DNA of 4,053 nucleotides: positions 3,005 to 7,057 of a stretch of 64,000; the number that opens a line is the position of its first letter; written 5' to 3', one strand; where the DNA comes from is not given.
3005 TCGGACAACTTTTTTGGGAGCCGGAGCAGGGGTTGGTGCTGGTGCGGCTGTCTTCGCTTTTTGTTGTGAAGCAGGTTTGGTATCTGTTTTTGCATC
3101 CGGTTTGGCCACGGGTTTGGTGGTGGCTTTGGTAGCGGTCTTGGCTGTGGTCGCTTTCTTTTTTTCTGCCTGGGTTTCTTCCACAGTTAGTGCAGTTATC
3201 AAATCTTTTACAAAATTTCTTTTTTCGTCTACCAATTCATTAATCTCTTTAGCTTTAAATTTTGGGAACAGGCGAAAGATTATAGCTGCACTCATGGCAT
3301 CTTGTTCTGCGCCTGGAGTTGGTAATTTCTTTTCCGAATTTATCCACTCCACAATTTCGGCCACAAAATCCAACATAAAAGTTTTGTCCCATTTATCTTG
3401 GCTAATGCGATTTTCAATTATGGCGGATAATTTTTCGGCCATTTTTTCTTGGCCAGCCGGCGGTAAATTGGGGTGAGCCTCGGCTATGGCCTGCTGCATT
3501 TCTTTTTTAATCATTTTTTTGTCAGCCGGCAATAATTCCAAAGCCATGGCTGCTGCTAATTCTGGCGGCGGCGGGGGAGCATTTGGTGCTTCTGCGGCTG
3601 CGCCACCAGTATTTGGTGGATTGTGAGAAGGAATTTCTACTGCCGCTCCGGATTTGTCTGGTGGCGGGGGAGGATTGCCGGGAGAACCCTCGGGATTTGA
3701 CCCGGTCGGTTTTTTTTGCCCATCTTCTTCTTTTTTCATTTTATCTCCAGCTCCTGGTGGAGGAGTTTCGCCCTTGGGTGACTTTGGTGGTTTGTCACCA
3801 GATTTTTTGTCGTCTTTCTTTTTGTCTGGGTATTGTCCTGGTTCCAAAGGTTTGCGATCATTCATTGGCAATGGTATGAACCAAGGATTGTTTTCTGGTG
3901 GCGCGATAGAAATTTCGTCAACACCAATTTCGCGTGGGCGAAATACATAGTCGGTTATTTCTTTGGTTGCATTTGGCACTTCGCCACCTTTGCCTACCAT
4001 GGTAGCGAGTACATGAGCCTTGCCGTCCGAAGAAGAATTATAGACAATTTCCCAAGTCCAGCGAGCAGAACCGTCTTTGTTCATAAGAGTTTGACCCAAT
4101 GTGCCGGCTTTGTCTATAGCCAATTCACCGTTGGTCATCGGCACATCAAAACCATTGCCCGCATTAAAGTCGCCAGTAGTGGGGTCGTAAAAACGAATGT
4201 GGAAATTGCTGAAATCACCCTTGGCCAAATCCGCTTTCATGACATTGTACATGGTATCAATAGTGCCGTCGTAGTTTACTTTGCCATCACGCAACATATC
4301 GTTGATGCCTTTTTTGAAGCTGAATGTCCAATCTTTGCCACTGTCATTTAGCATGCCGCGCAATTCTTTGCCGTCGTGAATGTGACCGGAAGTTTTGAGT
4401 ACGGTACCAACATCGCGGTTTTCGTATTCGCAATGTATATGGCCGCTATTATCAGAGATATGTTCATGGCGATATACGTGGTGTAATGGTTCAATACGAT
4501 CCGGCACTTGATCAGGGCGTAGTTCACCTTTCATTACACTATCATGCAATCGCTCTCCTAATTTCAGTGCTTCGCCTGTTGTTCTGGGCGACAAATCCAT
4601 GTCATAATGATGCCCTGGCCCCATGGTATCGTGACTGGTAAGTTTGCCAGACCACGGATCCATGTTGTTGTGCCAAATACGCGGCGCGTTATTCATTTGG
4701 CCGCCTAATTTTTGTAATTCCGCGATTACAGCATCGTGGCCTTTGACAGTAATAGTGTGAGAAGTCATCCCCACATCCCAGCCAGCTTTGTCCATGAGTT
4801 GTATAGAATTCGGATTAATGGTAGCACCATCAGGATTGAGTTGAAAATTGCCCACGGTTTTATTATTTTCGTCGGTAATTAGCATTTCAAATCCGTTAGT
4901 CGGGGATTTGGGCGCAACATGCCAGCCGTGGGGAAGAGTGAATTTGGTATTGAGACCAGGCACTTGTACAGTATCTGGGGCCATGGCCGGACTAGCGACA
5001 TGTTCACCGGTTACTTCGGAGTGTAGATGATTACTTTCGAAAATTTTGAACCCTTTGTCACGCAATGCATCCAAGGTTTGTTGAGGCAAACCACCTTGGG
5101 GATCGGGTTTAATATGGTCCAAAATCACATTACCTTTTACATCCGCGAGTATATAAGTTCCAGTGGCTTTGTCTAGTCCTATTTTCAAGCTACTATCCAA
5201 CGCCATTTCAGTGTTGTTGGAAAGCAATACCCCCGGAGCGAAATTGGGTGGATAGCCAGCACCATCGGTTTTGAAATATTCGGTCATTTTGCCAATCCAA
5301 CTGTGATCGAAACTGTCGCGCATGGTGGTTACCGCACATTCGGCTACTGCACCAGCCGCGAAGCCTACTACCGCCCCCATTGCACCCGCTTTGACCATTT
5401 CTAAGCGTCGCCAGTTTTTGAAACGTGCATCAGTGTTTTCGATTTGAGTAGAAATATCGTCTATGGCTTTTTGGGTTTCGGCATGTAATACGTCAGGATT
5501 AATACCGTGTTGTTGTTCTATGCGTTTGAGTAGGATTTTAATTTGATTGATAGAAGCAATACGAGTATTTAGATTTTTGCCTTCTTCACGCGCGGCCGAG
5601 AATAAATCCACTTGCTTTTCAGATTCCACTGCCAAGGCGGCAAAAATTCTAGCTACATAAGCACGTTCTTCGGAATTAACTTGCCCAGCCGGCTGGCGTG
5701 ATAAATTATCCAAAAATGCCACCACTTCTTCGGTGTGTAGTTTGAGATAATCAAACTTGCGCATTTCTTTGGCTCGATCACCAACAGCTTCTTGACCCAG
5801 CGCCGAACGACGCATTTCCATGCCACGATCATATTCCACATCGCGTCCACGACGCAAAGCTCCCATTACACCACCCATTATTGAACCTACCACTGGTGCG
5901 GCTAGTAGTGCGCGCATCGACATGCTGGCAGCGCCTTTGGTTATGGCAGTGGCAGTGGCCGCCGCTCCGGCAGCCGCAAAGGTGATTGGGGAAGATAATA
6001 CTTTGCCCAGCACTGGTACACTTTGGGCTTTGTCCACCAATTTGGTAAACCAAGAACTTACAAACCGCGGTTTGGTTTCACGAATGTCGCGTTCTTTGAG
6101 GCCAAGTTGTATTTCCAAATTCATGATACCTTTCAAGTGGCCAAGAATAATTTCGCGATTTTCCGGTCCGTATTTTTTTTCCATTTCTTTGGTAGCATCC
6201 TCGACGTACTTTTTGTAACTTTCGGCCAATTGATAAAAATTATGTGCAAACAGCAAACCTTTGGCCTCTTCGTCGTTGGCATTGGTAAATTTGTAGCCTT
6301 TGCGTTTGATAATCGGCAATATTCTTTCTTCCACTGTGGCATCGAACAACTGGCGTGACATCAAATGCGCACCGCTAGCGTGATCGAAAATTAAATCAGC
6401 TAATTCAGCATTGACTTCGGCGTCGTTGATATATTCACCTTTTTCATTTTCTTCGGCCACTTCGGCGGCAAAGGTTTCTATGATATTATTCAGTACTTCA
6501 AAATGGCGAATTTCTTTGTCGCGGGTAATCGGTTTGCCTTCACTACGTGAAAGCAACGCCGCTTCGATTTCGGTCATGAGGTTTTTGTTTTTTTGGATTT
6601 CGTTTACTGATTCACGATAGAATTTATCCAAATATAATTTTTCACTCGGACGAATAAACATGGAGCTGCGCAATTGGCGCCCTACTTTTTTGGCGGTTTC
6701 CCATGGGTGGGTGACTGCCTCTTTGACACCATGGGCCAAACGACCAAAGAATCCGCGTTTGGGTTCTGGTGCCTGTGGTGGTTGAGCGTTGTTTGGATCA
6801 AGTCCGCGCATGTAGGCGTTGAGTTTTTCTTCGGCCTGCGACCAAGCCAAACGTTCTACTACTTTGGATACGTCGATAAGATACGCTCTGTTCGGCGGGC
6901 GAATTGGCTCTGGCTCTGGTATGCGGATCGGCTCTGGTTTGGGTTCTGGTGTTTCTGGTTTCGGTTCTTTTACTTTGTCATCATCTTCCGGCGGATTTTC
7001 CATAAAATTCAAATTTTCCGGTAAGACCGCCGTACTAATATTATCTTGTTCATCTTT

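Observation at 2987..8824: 1945-aa giant protein with a mosaic architecture suggestive of a cell-envelope-attacking effector or tape-measure-like protein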

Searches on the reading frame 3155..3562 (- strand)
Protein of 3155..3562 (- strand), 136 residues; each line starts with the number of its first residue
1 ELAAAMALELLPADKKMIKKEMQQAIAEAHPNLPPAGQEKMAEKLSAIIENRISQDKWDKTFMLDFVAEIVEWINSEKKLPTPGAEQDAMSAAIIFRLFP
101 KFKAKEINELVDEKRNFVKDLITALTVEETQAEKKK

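Call 52: search_protein_families(library=pfam, proteins=[window:3155-3562:-], max_evalue=10)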
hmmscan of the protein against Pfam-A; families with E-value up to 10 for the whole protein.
seq(136 aa): 1 family
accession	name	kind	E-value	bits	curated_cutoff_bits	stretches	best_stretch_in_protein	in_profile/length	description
PF18383.6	IFT81_CH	-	0.07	13.9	27.4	1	51-124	20-91/124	Intraflagellar transport 81 calponin homology domain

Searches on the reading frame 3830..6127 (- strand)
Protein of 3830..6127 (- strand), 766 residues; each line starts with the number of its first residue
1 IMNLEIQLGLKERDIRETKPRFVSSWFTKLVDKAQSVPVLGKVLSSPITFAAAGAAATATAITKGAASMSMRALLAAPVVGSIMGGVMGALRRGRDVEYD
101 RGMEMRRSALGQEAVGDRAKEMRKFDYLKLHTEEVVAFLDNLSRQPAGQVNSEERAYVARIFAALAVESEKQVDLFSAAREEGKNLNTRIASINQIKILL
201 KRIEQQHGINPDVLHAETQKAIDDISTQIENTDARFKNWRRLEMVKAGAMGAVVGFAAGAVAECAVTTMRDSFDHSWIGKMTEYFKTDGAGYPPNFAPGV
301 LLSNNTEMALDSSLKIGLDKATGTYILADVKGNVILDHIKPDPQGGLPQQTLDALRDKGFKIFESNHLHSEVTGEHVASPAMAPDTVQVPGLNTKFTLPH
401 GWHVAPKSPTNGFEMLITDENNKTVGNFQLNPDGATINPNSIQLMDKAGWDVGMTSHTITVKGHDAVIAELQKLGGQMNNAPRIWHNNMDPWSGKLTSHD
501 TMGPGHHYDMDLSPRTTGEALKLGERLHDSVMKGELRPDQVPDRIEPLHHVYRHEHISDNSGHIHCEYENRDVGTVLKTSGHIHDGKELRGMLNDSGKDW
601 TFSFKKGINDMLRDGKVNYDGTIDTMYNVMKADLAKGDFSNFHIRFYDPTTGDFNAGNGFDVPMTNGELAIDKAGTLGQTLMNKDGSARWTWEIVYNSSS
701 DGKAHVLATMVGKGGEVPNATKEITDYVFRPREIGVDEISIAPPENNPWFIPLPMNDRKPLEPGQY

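Call 94: predict_structure(alignment_id=A3)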
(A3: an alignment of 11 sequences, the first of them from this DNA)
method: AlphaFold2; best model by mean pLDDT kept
length: 766 residues; sequences in the alignment: 11
mean_pLDDT: 50.6   pTM: 0.36
mean pLDDT of the five models: 50.6, 47.2, 46.3, 45.3, 43.1
residues with pLDDT >= 90: 40; 70-90: 110; 50-70: 142; < 50: 474
segments of 3 or more residues with pLDDT < 50: 1-45, 61-73, 271-314, 317-322, 329-334, 359-398, 400-411, 446-523, 542-627, 629-631, 633-758, 763-766
pLDDT, mean of each block of 10 residues (from residue 1): 33 35 39 40 48 52 42 56 64 75 82 80 89 91 84 92 90 80 63 86 88 89 92 88 75 67 58 41 38 39 36 47 51 52 60 57 36 32 41 44 44 54 63 52 50 30 31 31 31 30 25 32 50 56 39 30 28 31 36 38 42 38 45 46 40 33 29 32 42 45 43 41 39 30 30 41 46
secondary structure, 60 per line:
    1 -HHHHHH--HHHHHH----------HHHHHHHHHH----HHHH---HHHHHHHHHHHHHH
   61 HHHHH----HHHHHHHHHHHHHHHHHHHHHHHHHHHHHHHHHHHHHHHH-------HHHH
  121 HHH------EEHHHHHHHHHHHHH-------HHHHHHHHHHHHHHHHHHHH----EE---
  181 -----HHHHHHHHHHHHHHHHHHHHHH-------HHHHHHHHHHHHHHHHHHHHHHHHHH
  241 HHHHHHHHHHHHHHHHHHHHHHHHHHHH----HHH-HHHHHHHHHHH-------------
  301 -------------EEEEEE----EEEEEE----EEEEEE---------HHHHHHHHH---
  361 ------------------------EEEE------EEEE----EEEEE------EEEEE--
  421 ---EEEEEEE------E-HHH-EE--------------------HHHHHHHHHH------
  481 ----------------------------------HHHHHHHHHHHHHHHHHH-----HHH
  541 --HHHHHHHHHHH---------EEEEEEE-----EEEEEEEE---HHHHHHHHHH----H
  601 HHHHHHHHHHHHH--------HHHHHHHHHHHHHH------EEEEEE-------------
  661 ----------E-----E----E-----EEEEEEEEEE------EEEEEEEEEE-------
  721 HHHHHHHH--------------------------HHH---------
elements in order (helices of 4 or more, strands of 3 or more residues): H2-7 H10-15 H26-35 H40-43 H47-65 H70-109 H117-123 H132-144 H152-171 H186-207 H215-268 H277-287 E314-319 E324-329 E334-339 H349-357 E385-388 E395-398 E403-407 E414-418 E424-430 H465-474 H515-532 H543-553 E563-569 E575-582 H586-595 H600-613 H622-635 E642-647 E688-697 E704-713 H721-728

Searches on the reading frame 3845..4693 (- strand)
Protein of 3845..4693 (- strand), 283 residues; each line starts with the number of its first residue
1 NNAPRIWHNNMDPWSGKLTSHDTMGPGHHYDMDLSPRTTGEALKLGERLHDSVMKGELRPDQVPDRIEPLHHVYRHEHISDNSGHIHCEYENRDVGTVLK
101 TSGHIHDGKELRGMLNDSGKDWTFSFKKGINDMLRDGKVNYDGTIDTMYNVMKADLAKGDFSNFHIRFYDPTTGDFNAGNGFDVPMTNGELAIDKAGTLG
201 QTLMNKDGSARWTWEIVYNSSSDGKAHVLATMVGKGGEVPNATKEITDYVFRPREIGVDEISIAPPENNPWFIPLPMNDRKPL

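Call 51: search_solved_structures(query=window:3845-4693:-, max_evalue=10, show_alignments=2)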
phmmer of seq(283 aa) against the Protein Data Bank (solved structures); distinct sequences matched with E-value up to 10: 1.
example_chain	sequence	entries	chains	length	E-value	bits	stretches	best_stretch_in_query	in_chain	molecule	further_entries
7on8_A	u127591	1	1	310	0.012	18.5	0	260-281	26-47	SAKe6AR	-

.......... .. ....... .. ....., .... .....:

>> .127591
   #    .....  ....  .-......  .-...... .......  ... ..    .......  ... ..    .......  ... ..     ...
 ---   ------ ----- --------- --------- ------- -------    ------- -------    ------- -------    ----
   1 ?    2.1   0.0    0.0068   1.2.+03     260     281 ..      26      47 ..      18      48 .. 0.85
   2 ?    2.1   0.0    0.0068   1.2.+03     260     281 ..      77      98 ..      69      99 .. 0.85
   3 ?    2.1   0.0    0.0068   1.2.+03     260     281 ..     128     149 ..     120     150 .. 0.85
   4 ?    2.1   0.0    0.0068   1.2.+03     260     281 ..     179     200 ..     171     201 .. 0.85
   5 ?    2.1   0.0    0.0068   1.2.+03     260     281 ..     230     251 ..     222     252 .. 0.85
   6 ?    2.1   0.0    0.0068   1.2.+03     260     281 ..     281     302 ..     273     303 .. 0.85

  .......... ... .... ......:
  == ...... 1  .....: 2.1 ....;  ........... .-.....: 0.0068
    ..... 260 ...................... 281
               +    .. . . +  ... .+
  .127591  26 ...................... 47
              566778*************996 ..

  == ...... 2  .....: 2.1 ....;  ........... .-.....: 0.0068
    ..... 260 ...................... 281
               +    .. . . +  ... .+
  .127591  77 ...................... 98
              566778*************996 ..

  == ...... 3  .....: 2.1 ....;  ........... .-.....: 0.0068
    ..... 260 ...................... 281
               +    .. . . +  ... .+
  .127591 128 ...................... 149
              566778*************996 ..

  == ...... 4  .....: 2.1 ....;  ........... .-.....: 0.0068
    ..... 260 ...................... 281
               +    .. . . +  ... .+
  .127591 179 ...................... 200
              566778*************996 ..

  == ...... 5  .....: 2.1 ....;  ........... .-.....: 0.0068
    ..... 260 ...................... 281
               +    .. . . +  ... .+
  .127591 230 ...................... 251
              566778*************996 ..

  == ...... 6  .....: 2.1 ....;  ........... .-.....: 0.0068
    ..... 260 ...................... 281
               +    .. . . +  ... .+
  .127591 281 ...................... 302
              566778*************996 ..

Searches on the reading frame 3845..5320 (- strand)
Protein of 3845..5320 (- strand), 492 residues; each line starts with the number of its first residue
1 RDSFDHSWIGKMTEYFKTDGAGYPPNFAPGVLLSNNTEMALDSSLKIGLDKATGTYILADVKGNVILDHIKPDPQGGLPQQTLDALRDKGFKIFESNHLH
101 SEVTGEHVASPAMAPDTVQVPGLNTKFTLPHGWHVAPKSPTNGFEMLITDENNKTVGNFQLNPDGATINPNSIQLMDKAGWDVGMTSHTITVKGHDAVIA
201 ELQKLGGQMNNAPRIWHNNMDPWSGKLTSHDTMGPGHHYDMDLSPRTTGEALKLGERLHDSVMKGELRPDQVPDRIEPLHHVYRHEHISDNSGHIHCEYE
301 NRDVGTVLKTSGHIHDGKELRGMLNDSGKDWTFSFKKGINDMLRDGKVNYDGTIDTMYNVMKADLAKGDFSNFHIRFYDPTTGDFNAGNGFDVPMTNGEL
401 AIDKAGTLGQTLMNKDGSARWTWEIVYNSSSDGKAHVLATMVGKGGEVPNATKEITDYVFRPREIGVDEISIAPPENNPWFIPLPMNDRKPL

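Call 22: find_homologous_proteins(query=window:3845-5320:-, max_evalue=0.01)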
Query seq(492 aa): 4920 candidates shared short words with the query, none scored E <= 0.01.

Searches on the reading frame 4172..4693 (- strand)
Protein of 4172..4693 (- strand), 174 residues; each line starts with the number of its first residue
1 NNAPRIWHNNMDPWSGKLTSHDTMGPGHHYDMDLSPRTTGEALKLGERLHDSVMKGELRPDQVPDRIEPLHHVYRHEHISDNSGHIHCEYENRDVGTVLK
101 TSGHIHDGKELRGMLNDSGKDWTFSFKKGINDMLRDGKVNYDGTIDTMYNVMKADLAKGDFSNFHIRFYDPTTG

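Call 52: search_protein_families(library=pfam, proteins=[window:4172-4693:-], max_evalue=10)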
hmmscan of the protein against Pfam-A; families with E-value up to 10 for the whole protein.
seq(174 aa): 0 families

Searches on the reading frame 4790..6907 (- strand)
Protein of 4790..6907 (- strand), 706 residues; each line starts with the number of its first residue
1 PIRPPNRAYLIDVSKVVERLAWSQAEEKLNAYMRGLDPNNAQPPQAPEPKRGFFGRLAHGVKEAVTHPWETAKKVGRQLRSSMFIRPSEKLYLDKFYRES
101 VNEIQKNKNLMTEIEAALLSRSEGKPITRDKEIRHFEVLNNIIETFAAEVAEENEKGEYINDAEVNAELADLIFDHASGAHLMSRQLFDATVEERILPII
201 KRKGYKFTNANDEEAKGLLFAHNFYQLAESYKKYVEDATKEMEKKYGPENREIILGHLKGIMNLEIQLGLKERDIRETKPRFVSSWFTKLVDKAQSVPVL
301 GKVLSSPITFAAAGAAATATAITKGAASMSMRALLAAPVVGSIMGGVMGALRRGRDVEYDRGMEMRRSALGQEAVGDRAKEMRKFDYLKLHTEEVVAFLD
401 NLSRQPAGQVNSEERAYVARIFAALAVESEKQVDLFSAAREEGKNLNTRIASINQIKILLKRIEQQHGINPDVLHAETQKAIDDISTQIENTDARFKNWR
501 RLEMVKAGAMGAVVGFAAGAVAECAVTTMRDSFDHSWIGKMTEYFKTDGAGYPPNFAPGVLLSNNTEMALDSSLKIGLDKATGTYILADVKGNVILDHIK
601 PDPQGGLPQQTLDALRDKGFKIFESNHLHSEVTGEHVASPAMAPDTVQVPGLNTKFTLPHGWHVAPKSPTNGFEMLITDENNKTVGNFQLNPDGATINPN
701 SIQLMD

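Call 75: find_homologous_proteins(query=A2, max_evalue=0.001)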
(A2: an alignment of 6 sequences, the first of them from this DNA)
Query A2 (6 sequences): 8000 candidates shared short words with the query, none scored E <= 0.001.

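Call 120: find_related_loci(query=A5, collection=metagenome_contigs, flank=10000)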
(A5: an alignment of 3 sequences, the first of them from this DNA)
Query A5 (706 aa) in metagenome_contigs; peptide patterns used: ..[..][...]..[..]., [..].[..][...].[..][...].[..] (x = any residue, [..] = any of these).
537 stretches matched a pattern; 9 encode a relative of the query (tblastn E <= 1e-3); 9 distinct loci.
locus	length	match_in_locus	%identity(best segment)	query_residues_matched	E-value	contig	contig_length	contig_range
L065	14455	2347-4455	53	1-706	0e+0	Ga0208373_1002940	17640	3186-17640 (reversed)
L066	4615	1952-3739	32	1-622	2e-88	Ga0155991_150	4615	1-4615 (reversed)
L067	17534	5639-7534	31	7-695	1e-82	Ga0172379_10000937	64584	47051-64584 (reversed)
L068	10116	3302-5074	31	7-646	3e-82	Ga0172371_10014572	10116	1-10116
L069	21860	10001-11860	30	7-622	1e-78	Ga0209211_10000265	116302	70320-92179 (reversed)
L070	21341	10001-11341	34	58-508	5e-75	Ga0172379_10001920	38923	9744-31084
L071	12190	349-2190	29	7-622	5e-64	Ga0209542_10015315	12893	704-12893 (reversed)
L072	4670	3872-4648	34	7-315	9e-42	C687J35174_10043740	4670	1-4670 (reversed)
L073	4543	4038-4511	33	6-207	3e-23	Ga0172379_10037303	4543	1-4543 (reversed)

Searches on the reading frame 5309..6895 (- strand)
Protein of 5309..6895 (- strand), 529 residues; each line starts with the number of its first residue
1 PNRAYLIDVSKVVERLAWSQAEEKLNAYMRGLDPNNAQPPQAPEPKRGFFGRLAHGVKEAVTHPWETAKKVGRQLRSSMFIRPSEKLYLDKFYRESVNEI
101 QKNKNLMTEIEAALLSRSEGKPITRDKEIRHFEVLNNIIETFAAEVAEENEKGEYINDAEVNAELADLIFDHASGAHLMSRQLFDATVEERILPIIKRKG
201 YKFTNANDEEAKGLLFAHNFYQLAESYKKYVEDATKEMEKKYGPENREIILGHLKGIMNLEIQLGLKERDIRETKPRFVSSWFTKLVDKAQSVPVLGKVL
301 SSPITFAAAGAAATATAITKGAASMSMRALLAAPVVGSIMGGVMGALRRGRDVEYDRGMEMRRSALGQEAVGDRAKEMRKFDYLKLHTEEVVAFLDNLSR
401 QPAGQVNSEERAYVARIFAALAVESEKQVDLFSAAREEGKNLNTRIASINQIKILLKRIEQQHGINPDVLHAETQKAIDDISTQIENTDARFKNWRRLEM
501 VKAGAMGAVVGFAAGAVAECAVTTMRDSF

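Call 52: search_protein_families(library=pfam, proteins=[window:5309-6895:-], max_evalue=10)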
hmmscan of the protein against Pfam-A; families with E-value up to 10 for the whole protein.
seq(529 aa): 2 families
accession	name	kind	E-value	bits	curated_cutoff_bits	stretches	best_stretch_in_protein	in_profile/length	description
PF08560.15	DUF1757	-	0.16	12.2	21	1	290-358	34-102/148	Protein of unknown function (DUF1757)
PF05818.17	TraT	-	5.3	7.2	31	1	305-347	87-129/214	Enterobacterial TraT complement resistance protein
